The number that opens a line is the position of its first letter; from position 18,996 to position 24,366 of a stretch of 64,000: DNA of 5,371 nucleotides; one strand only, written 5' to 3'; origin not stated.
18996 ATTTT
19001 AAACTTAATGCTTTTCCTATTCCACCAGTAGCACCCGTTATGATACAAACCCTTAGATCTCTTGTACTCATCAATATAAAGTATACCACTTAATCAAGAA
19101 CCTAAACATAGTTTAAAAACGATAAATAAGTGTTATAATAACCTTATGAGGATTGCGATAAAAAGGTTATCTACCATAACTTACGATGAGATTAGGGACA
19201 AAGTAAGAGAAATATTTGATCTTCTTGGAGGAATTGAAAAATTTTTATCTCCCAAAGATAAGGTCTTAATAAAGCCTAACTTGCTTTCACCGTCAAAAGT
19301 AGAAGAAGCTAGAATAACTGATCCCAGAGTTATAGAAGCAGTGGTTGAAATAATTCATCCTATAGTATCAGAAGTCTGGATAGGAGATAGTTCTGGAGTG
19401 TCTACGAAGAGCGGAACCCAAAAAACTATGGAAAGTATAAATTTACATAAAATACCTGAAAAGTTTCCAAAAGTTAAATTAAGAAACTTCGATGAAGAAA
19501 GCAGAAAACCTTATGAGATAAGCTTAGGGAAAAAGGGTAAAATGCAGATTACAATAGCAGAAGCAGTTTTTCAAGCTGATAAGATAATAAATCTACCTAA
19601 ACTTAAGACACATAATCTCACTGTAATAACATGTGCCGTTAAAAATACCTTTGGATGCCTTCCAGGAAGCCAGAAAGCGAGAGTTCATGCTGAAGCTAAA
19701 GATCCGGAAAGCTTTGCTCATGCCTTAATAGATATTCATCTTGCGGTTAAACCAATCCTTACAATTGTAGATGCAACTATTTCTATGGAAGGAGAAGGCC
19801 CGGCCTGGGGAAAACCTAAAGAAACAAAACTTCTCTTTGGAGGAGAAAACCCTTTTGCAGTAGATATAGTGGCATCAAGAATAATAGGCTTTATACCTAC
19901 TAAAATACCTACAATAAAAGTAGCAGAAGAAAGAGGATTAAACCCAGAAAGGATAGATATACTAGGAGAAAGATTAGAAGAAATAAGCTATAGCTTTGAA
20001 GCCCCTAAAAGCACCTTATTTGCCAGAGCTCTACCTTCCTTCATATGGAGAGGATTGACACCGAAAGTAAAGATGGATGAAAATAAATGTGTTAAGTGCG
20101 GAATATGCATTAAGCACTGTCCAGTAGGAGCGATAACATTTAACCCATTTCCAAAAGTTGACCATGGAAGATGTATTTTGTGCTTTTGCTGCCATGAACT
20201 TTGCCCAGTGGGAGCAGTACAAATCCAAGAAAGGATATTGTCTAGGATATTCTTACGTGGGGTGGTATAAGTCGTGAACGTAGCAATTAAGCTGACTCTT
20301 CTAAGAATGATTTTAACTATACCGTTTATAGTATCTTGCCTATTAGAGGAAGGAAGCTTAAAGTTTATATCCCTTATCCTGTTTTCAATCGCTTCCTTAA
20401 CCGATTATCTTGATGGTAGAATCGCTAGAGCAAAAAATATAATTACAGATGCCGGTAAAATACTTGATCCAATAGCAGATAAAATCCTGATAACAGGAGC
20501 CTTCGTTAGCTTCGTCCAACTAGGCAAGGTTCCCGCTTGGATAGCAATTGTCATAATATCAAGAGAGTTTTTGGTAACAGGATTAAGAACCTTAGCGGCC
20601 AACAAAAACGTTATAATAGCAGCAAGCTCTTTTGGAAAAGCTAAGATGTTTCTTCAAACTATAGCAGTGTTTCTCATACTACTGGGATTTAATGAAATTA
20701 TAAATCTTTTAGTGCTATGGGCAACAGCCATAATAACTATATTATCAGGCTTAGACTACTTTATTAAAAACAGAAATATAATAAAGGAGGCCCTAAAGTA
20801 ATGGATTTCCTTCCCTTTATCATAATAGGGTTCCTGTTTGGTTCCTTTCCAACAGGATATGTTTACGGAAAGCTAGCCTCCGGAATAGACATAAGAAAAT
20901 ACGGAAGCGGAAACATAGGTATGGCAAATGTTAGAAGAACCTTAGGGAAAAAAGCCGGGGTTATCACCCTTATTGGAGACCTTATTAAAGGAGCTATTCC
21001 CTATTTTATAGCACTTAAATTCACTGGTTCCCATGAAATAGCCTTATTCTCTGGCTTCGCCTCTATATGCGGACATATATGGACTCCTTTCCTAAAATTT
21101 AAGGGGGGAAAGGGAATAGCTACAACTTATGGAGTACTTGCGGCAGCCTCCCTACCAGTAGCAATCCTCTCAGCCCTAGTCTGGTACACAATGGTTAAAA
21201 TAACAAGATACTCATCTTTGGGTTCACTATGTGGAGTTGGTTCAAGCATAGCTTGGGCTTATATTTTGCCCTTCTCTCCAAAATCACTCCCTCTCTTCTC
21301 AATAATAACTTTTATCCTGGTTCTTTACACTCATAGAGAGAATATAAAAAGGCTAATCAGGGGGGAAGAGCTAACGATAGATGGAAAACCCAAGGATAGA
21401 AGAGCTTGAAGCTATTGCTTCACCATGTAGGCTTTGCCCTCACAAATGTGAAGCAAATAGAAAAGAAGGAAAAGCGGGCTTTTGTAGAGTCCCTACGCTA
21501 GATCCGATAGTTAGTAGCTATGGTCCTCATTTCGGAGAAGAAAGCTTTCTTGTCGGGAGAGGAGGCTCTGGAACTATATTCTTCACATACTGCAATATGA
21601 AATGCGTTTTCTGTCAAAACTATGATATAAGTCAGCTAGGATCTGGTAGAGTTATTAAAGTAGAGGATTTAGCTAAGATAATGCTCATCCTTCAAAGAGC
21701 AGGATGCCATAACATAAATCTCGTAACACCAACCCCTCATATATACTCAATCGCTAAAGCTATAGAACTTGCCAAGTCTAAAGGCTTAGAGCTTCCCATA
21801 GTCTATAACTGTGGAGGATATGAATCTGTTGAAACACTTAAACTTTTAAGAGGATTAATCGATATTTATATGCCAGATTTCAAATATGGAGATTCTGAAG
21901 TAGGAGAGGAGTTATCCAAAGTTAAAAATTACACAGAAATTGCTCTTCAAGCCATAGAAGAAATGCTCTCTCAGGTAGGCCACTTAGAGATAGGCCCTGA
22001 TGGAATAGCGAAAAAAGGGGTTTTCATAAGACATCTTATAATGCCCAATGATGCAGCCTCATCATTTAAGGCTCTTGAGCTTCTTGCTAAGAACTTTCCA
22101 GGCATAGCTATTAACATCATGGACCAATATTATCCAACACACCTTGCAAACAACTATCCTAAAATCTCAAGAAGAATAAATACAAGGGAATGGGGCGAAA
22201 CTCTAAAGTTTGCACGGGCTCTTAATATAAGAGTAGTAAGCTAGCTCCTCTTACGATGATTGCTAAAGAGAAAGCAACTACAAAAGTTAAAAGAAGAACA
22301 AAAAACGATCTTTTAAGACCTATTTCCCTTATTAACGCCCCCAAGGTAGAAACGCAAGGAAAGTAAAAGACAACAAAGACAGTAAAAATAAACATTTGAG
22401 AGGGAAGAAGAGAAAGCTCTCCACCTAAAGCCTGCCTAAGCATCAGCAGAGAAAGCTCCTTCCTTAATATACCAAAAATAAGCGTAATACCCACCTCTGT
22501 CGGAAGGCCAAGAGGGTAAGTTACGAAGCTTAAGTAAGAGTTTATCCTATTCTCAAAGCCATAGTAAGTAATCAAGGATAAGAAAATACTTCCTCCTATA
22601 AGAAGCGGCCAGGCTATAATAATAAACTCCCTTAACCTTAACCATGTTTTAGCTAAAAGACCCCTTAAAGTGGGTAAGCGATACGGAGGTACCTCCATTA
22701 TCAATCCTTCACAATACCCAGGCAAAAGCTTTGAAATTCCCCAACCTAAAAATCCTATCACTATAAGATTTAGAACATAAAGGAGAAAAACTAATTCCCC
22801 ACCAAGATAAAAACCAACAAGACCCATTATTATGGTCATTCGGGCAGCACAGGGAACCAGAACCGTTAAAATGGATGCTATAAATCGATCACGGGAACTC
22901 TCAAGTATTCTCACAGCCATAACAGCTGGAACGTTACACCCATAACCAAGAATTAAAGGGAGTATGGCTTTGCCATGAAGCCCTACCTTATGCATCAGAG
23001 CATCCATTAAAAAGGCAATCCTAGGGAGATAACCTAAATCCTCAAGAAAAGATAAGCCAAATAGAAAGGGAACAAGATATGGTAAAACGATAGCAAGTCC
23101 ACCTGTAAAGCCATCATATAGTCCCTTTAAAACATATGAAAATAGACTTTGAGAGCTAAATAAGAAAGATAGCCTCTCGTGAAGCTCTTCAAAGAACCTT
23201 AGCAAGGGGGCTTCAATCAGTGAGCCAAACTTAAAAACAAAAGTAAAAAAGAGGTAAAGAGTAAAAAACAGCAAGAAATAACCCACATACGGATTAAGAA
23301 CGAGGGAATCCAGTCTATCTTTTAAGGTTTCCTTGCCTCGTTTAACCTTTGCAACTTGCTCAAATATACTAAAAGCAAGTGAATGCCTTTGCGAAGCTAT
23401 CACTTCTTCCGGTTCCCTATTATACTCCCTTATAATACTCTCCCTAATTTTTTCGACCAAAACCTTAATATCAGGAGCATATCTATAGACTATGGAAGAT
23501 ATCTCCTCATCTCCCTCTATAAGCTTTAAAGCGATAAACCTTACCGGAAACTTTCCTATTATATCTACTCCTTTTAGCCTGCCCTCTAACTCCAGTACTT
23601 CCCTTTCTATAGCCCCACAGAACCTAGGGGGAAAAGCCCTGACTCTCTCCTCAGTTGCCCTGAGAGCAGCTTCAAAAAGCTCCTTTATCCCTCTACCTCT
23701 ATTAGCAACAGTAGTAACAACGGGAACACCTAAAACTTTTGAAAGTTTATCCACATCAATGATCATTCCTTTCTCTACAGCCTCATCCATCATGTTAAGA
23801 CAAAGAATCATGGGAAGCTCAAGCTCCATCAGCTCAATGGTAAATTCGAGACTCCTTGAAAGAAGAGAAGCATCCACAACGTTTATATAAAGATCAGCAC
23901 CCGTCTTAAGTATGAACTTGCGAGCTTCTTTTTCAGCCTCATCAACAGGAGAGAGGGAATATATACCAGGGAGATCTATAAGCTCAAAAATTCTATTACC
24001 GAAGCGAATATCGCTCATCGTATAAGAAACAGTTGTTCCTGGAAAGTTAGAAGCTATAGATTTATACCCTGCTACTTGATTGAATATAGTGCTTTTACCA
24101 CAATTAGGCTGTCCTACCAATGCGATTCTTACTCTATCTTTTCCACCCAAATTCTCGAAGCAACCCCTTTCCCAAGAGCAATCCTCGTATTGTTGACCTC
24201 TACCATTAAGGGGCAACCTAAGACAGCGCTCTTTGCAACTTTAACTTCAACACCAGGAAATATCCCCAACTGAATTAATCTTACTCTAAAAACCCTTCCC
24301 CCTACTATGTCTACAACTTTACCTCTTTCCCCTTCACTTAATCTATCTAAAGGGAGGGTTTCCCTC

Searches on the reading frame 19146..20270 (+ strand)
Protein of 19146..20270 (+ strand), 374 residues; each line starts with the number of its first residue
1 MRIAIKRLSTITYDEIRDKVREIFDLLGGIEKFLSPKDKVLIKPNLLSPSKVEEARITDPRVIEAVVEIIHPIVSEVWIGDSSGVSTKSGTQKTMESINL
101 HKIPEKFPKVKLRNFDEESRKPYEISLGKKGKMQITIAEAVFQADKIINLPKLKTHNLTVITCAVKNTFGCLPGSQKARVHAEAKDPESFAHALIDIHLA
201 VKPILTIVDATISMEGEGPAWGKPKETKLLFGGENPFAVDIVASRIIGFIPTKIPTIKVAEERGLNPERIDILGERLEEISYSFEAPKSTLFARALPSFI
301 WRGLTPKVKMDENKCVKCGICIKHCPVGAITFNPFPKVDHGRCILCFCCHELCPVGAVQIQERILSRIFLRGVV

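Call 77: search_protein_families(library=pfam, proteins=[window:19146-20270:+], max_evalue=0.00001)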
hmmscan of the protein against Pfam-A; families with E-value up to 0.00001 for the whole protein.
window:19146-20270:+ (374 aa): 6 families
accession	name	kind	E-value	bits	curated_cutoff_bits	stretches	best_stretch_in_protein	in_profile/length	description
PF04015.17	DUF362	-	5.9e-48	164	24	1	40-244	1-199/200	Domain of unknown function (DUF362)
PF00037.32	Fer4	-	3.9e-10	39.6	21.1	1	309-331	2-24/24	4Fe-4S binding domain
PF12837.12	Fer4_6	-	4.7e-09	36.2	25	1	307-330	1-24/24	4Fe-4S binding domain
PF12838.12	Fer4_7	-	4.9e-07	30.6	27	1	314-357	1-52/52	4Fe-4S dicluster domain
PF14697.11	Fer4_21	-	5.9e-06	26.8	35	0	310-359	3-58/59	4Fe-4S dicluster domain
PF12797.12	Fer4_2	-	6.6e-06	26.2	24.5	0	306-327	1-22/22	4Fe-4S binding domain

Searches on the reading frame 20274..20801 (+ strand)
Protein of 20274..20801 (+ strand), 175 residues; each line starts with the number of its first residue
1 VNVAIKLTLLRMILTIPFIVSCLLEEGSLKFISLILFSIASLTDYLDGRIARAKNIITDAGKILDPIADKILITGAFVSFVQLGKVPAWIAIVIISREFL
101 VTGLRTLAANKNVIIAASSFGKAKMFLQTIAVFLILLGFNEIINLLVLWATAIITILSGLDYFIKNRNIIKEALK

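Call 77: search_protein_families(library=pfam, proteins=[window:20274-20801:+], max_evalue=0.00001)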
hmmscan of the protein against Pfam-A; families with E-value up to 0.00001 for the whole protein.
window:20274-20801:+ (175 aa): 1 family
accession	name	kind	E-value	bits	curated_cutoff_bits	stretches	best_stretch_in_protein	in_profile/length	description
PF01066.26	CDP-OH_P_transf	-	5.4e-40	137.7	22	1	1-156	1-151/152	CDP-alcohol phosphatidyltransferase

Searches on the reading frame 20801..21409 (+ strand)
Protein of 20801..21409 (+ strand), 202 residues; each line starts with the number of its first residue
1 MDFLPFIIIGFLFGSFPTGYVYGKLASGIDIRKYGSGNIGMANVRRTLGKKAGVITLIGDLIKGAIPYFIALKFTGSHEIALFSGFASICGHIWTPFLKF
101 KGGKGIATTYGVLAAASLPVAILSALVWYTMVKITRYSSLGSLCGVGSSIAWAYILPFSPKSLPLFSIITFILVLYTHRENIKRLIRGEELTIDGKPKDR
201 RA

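Call 77: search_protein_families(library=pfam, proteins=[window:20801-21409:+], max_evalue=0.00001)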
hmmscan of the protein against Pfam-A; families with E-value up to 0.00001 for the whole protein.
window:20801-21409:+ (202 aa): 1 family
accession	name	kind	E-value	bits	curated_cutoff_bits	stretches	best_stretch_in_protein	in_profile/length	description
PF02660.20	G3P_acyltransf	-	7.4e-52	176.2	24.1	1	9-185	1-164/164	Glycerol-3-phosphate acyltransferase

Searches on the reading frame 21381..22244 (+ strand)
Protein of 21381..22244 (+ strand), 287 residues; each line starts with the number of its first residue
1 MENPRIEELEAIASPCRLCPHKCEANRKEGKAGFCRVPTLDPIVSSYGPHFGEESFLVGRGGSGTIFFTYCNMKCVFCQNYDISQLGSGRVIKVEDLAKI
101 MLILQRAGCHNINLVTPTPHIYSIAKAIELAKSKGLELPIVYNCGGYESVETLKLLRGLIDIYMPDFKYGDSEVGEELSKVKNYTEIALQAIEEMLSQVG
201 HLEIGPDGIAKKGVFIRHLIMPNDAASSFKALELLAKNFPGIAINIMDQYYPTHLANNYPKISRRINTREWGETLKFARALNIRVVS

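Call 77: search_protein_families(library=pfam, proteins=[window:21381-22244:+], max_evalue=0.00001)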
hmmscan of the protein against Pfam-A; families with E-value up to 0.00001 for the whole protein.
window:21381-22244:+ (287 aa): 1 family
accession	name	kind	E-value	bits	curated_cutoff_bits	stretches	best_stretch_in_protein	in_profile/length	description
PF04055.27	Radical_SAM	-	1e-15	58.8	29.5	1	66-195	2-136/166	Radical SAM superfamily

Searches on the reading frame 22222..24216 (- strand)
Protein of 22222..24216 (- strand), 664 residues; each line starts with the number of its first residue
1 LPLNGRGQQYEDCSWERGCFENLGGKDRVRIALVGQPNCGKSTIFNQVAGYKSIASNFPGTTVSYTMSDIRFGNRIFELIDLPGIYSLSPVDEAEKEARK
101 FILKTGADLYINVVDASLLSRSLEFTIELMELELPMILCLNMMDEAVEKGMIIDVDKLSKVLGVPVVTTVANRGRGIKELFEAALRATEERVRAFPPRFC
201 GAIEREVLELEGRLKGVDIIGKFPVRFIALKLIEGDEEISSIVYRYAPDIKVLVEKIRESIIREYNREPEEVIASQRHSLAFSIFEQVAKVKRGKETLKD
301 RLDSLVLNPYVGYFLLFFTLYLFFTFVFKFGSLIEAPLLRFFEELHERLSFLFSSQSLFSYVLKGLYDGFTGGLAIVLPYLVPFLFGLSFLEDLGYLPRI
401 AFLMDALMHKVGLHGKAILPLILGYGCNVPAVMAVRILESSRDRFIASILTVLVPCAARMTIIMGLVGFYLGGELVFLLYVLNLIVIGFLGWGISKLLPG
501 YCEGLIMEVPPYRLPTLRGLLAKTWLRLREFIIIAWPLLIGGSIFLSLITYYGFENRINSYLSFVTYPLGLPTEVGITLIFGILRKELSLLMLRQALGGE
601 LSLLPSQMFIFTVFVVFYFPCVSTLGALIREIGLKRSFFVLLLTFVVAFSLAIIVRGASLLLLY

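Call 77: search_protein_families(library=pfam, proteins=[window:22222-24216:-], max_evalue=0.00001)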
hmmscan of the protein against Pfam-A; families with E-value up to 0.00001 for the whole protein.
window:22222-24216:- (664 aa): 5 families
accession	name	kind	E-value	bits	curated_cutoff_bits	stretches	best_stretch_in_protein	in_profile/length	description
PF02421.24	FeoB_N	-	2.1e-53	180.4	27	1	30-183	2-155/156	Ferrous iron transport protein B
PF07670.19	Gate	-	9e-31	106.9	29.6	2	376-469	3-103/104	Nucleoside recognition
PF01926.29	MMR_HSR1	-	1e-19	71.1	21.9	1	30-141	1-112/113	50S ribosome-binding GTPase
PF17910.6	FeoB_Cyto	-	1.1e-13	51.8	23.4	1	202-289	4-89/90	FeoB cytosolic helical domain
PF07664.17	FeoB_C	-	2.4e-13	50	26.6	1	476-527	1-54/54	Ferrous iron transport protein B C terminus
